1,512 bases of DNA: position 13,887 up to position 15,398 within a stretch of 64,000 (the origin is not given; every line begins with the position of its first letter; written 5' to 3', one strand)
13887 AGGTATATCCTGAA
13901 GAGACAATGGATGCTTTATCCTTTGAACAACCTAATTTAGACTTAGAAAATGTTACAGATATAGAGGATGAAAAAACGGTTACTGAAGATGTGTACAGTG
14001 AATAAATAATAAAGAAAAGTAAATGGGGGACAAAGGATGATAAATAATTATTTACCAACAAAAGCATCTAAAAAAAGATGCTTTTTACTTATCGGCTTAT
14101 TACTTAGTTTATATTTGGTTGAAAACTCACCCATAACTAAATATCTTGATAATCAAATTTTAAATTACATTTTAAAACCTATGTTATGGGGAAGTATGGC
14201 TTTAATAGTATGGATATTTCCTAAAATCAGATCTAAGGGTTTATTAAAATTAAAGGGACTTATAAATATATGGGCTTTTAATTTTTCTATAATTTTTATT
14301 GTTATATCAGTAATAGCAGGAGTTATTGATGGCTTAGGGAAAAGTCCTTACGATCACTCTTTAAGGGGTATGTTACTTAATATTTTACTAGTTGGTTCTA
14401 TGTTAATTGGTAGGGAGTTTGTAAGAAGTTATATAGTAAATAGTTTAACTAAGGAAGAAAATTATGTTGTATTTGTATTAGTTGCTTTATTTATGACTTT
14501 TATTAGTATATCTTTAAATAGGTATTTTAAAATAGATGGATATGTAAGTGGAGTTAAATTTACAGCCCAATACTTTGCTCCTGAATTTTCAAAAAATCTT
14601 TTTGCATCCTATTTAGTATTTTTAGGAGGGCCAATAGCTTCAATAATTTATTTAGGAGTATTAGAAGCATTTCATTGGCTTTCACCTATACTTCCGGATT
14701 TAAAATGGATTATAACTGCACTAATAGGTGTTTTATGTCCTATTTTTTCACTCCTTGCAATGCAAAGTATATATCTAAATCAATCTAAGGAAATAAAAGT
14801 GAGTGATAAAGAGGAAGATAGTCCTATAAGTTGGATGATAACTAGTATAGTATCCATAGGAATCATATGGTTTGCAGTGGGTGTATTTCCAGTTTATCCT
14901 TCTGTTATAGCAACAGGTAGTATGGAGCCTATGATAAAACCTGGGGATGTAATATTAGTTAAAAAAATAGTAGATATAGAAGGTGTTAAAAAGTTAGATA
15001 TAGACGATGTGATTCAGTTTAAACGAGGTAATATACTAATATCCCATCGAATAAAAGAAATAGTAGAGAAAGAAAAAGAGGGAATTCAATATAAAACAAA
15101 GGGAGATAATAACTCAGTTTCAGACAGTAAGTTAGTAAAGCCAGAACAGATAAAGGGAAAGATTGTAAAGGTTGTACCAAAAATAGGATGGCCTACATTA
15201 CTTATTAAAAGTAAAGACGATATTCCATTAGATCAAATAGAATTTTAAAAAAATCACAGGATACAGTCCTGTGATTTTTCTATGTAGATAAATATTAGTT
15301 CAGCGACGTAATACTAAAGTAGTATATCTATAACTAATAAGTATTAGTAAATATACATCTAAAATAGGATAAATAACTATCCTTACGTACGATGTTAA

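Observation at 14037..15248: SipW-type signal peptidase fused to a ~280-aa polytopic membrane domain of unknown family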

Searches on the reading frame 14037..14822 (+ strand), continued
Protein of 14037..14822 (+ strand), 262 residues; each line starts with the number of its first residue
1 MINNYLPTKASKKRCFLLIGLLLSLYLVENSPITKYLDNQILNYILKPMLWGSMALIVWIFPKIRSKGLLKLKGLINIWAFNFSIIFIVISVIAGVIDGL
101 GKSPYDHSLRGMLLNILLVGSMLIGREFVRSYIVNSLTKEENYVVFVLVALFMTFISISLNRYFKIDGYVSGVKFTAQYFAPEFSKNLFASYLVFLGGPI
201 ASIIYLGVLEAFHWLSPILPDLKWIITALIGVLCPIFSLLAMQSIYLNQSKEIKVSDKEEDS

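Call 57: find_encoding_contigs(protein=P0252, flank=9000, max_places=3)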
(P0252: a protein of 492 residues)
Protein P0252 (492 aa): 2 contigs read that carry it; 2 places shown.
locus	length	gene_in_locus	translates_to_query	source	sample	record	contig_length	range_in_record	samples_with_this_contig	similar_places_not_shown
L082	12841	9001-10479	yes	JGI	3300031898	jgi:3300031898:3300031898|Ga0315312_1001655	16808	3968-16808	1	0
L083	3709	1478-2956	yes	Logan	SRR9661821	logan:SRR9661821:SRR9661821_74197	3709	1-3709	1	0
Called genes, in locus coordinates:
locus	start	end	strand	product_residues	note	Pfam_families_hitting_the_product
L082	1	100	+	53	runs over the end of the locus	-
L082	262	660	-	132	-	PF00589:Phage_integrase (weak)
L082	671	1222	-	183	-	PF13302:Acetyltransf_3, PF13420:Acetyltransf_4, PF00583:Acetyltransf_1, PF13523:Acetyltransf_8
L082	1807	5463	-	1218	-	PF00069:Pkinase, PF07714:PK_Tyr_Ser-Thr, PF17667:Pkinase_fungal (weak), PF13191:AAA_16, PF13401:AAA_22 (weak), PF13424:TPR_12 (weak), PF17874:TPR_MalT (weak), PF13424:TPR_12, +11 more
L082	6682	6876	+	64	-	PF14947:HTH_45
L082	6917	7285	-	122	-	-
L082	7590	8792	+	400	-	-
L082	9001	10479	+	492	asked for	PF02369:Big_1 (faint), PF16640:Big_3_5 (faint)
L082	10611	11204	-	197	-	PF00589:Phage_integrase (weak)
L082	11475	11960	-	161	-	-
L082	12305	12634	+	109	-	PF03692:CxxCxxCC (weak)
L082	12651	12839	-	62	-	?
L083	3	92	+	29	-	?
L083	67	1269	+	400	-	-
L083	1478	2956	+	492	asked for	PF02369:Big_1 (faint), PF16640:Big_3_5 (faint)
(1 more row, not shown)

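Call 58: find_encoding_contigs(protein=P0255, flank=9000, max_places=3)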
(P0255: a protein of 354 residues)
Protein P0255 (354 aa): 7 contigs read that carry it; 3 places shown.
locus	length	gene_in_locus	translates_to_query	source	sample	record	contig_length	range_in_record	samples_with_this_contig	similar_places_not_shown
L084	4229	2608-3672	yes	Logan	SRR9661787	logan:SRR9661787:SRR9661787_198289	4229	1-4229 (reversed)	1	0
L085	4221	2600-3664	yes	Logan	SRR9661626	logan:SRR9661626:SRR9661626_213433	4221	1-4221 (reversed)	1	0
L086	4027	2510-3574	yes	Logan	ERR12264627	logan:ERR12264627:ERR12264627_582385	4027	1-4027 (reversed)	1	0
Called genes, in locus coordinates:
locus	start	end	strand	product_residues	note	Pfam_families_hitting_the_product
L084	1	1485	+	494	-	?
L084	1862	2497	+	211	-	-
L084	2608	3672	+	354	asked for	-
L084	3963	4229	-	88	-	?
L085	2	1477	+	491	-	?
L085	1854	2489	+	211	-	-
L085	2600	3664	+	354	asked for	-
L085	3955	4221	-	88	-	?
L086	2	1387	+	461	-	?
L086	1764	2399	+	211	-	-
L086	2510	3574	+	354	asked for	-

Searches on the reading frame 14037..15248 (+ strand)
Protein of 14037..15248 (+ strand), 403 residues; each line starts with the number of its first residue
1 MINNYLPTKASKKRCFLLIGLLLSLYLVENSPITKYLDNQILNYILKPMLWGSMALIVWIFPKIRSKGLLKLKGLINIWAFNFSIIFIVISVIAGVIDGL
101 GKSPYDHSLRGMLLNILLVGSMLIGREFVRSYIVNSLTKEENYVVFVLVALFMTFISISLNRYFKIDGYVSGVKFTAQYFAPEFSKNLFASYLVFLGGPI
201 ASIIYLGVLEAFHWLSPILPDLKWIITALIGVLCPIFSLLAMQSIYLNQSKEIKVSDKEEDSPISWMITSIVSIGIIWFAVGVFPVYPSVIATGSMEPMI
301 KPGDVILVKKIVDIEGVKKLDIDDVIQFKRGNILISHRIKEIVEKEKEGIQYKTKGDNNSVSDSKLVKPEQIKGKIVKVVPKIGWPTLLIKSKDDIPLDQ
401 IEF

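Call 3: search_protein_families(library=pfam, proteins=[window:14037-15248:+], max_evalue=0.1)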
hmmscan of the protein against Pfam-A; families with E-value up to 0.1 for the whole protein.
window:14037-15248:+ (403 aa): 2 families
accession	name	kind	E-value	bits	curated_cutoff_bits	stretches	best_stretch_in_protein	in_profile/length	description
PF10502.14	Peptidase_S26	-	3.4e-05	24.3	22.9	1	268-332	5-67/168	Signal peptidase, peptidase S26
PF06792.17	UPF0261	-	0.027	14.9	27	1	280-320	115-155/176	Uncharacterised protein family (UPF0261) N-terminal domain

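Call 4: search_protein_families(library=ncbifam, proteins=[window:14037-15248:+], max_evalue=0.1)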
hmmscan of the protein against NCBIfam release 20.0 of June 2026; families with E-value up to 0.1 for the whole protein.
window:14037-15248:+ (403 aa): 5 families
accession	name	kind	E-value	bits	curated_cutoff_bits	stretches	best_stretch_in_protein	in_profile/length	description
NF046067.1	SigPepSipWBacil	equivalog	2.3e-18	66.5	190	1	291-385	43-135/189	signal peptidase I SipW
TIGR02228.1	sigpep_I_arch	equivalog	1.3e-17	64.1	51.85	1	286-387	34-130/158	signal peptidase I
TIGR02227.1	sigpep_I_bact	equivalog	2e-08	34.3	47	1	268-368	2-98/162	signal peptidase I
NF002674.0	PRK02399.1-2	subfamily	0.019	13.7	335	1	269-320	107-158/410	hypothetical protein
TIGR02754.1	sod_Ni_protease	equivalog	0.056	13.9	63.25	0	294-375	6-87/90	nickel-type superoxide dismutase maturation protease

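Call 6: find_homologous_proteins(query=window:14037-15245:+, max_evalue=0.001)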
Query window:14037-15245:+ (403 aa): 910 proteins with E <= 0.001 among 8000 candidates; the best 120 are listed.
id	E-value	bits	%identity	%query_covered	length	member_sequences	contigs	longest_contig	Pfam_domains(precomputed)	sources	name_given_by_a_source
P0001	6.0e-257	870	100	100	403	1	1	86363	-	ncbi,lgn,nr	ncbi:MAG: signal peptidase I [Firmicutes bacterium]|nr:signal peptidase I [Bacillota bacterium]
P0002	4.0e-182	624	69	99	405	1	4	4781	PF10502.15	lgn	-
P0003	1.0e-176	606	69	100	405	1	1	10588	-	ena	-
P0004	2.1e-176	605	66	100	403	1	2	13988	PF10502.15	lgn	-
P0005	3.0e-176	605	69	99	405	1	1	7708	-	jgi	-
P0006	3.9e-175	601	66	100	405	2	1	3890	PF10502.15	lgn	-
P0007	6.7e-175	600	66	99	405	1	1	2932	PF10502.15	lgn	-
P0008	7.5e-175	600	65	100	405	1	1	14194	PF10502.15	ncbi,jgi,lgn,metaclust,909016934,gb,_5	metaclust:\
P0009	5.0e-174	597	65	100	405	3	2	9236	PF10502.15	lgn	-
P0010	8.7e-174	596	66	99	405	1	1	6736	-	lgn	-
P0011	1.7e-173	595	66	100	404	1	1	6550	PF10502.15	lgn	-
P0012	2.8e-172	591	64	100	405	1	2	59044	-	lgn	-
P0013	3.1e-172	591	64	100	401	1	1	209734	PF10502.15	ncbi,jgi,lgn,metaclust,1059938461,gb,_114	metaclust:\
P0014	1.0e-171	590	63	99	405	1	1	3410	PF10502.15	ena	-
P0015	2.2e-171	589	64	99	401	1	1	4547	PF10502.15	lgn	-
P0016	3.6e-171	588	66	100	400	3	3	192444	PF10502.15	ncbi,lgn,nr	ncbi:MAG: signal peptidase I [Marinisporobacter sp.]|nr:signal peptidase I [Marinisporobacter sp.]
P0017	1.0e-170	586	64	99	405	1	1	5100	PF10502.15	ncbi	-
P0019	1.6e-170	586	65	99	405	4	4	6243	PF10502.15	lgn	-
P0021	4.0e-170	584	64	100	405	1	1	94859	PF10502.15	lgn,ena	-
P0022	5.5e-169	581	64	100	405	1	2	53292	PF10502.15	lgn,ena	-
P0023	1.9e-168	579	65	100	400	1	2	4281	PF10502.15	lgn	-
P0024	3.1e-168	578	62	100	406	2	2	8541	PF10502.15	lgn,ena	-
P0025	5.7e-168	577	62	100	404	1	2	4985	PF10502.15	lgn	-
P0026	9.7e-168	577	63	99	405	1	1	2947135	PF10502.15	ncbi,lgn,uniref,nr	ncbi:signal peptidase I [Tissierella sp. Yu-01]|uniref:signal peptidase I n=1 Tax=Tissierella sp. Yu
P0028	1.6e-166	572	63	100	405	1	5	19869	PF10502.15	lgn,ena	-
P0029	7.4e-166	570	62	99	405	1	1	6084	PF10502.15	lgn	-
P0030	7.4e-166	570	62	100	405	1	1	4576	PF10502.15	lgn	-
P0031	7.6e-166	570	61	99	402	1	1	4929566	PF10502.15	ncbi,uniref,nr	ncbi:peptidase S26B, signal peptidase [Alkaliphilus metalliredigens QYMF]|uniref:Signal peptidase I 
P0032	2.4e-165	569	61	100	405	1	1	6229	PF10502.15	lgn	-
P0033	3.2e-164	565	62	99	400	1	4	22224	PF10502.15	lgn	-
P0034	4.6e-164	564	61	100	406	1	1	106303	PF10502.15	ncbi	-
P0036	7.1e-164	564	64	99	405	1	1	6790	PF10502.15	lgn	-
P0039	2.1e-163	562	60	99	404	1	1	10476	PF10502.15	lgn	-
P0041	5.1e-163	561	63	99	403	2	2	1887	PF10502.15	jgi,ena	-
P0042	5.8e-163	561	62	99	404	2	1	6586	PF10502.15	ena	-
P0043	8.3e-163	560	62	99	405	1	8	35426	PF10502.15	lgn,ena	-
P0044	1.3e-162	560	61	99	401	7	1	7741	PF10502.15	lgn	-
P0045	1.5e-162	559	61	100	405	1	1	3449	PF10502.15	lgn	-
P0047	2.7e-162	559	62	99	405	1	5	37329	PF10502.15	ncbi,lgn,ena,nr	ncbi:MAG: signal peptidase I [Tissierellia bacterium]|nr:signal peptidase I [Tissierellia bacterium]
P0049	4.3e-162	558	59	100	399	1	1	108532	PF10502.15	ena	-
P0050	5.7e-162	558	62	99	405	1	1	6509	PF10502.15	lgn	-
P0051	6.2e-162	557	62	100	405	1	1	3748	PF10502.15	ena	-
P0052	1.8e-161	556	61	99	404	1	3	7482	PF10502.15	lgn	-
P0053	2.5e-161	555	61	100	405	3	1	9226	PF10502.15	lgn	-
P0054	2.6e-161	555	61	99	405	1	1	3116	PF10502.15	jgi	jgi:signal peptidase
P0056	6.7e-161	554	61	99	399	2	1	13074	PF10502.15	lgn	-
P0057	7.0e-161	554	63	100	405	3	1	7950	PF10502.15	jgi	jgi:signal peptidase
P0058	1.0e-160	553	61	99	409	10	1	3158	PF10502.15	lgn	-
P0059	1.4e-160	553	60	100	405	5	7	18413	PF10502.15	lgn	-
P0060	2.3e-160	552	62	100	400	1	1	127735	PF10502.15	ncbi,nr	ncbi:signal peptidase I [Lutibacter sp. B2]|nr:signal peptidase I [Lutibacter sp. B2]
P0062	3.6e-160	552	61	99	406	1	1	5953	PF10502.15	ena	-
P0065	1.0e-159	550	60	99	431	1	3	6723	PF10502.15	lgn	-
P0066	1.5e-159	550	61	99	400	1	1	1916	PF10502.15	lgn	-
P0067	1.6e-159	549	59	99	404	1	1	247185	PF10502.15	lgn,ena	-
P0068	1.7e-159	549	62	99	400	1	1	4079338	PF10502.15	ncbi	ncbi:signal peptidase I [Clostridiaceae bacterium 35-E11]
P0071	3.3e-159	548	61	100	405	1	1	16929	PF10502.15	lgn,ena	-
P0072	3.7e-159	548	61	95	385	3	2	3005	PF10502.15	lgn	-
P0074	5.4e-159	548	58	100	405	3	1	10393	PF10502.15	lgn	-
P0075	6.4e-159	547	59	100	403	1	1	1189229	PF10502.15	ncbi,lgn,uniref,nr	ncbi:signal peptidase I [Natronincola ferrireducens]|uniref:Signal peptidase I n=1 Tax=Natronincola 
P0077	1.4e-158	546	60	100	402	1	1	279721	PF10502.15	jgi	jgi:signal peptidase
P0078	1.6e-158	546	60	99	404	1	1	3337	PF10502.15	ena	-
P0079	1.7e-158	546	59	100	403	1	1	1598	PF10502.15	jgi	-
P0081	2.4e-158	546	61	99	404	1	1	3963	PF10502.15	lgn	-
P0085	6.3e-158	544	60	99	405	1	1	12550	PF10502.15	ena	-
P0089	1.1e-157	543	61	100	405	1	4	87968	PF10502.15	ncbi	-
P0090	1.3e-157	543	59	99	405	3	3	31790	PF10502.15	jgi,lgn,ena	-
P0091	1.5e-157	543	58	100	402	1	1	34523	PF10502.15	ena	-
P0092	1.8e-157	543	58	100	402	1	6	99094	PF10502.15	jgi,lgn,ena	-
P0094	1.8e-157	543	59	100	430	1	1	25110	PF10502.15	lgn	-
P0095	1.9e-157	543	58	100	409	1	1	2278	PF10502.15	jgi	-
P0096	2.0e-157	543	60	99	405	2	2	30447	PF10502.15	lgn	-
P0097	2.4e-157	542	60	99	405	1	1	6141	PF10502.15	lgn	-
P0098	2.6e-157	542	61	100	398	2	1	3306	PF10502.15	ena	-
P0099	2.7e-157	542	62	95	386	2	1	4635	PF10502.15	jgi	-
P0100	3.9e-157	542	59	99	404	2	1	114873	PF10502.15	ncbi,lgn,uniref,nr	ncbi:signal peptidase, endoplasmic reticulum-type [Geosporobacter subterraneus DSM 17957]|uniref:Sig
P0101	4.0e-157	542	59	99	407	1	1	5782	PF10502.15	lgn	-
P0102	4.3e-157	541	58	100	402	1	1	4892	PF10502.15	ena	-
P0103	1.3e-156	540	60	99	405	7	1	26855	PF10502.15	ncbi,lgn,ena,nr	ncbi:MAG: signal peptidase I [Tissierellia bacterium]|nr:signal peptidase I [Tissierellia bacterium]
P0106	2.3e-156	539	60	100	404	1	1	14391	PF10502.15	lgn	-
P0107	3.0e-156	539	60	99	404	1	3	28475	PF10502.15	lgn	-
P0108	3.5e-156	538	57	100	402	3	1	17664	PF10502.15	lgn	-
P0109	9.7e-156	537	59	99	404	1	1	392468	PF10502.15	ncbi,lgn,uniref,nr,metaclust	ncbi:signal peptidase, endoplasmic reticulum-type [Natronincola peptidivorans]|uniref:Signal peptida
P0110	1.7e-155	536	59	99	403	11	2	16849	PF10502.15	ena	-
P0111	1.8e-155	536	60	100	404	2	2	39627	PF10502.15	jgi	jgi:signal peptidase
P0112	2.0e-155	536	58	100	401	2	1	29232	PF10502.15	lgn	-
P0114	4.5e-155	535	57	100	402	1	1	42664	PF10502.15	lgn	-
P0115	4.6e-155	535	58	97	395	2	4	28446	PF10502.15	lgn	-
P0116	5.0e-154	531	58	100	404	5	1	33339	PF10502.15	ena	-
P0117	6.6e-154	531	56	99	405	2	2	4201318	PF10502.15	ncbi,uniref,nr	ncbi:peptidase S26B, signal peptidase [Clostridium aceticum]|uniref:Signal peptidase I n=1 Tax=Clost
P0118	7.2e-154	531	62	97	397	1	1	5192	PF10502.15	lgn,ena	-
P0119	7.6e-154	531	61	99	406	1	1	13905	PF10502.15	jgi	-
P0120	9.9e-154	530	57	100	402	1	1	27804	PF10502.15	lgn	-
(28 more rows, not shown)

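Call 7: search_solved_structures(query=window:14037-15245:+, max_evalue=1, show_alignments=2)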
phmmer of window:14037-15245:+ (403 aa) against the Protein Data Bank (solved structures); distinct sequences matched with E-value up to 1: 3.
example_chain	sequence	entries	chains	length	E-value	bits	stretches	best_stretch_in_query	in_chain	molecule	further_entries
7p2p_A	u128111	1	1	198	1e-07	34.7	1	277-390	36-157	Signal peptidase complex catalytic subunit SEC11A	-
9rjb_A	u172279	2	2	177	1.9e-07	33.8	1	277-390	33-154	Signal peptidase complex catalytic subunit SEC11A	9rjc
7p2q_A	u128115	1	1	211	1.8e-06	30.7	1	284-371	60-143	Signal peptidase complex catalytic subunit SEC11C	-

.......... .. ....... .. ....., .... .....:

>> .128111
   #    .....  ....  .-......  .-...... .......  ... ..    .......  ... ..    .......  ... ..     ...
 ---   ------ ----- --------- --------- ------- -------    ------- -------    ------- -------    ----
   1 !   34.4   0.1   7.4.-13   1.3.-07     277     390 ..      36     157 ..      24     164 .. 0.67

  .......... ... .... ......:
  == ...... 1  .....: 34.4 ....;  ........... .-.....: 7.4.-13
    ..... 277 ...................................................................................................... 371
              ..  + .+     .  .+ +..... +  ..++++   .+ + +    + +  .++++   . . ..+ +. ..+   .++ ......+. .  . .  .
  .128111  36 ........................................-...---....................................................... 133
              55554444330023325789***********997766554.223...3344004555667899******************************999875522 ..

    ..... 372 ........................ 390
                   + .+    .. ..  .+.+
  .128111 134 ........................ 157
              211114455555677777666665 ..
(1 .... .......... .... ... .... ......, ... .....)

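Call 26: predict_structure(alignment_id=A1)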
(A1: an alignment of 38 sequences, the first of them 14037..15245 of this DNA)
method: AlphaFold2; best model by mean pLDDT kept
length: 403 residues; sequences in the alignment: 38
mean_pLDDT: 71.7   pTM: 0.59
mean pLDDT of the five models: 71.7, 71.1, 70.8, 65.4, 61.4
residues with pLDDT >= 90: 45; 70-90: 209; 50-70: 82; < 50: 67
segments of 3 or more residues with pLDDT < 50: 1-4, 98-103, 215-222, 253-259, 276-300, 383-391
pLDDT, mean of each block of 10 residues (from residue 1): 54 91 90 80 86 89 72 70 73 57 61 78 90 88 88 91 82 80 89 87 81 52 58 76 73 48 53 50 38 38 62 78 82 78 80 77 83 75 42 54 49
secondary structure, 60 per line:
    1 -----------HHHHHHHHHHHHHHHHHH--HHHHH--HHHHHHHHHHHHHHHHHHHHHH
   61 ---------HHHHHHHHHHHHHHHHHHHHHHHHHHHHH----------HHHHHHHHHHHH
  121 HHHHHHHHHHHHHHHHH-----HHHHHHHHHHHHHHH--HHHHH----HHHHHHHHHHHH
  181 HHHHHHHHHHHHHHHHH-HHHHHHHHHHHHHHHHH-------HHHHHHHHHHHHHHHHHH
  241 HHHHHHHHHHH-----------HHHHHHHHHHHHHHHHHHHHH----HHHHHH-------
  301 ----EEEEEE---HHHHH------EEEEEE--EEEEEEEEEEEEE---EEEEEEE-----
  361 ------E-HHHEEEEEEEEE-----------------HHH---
elements in order: H12-29 H32-36 H39-60 H70-98 H109-137 H143-157 H160-164 H169-197 H199-215 H223-251 H263-283 H288-293 E305-310 H314-318 E325-330 E333-345 E349-355 E372-380
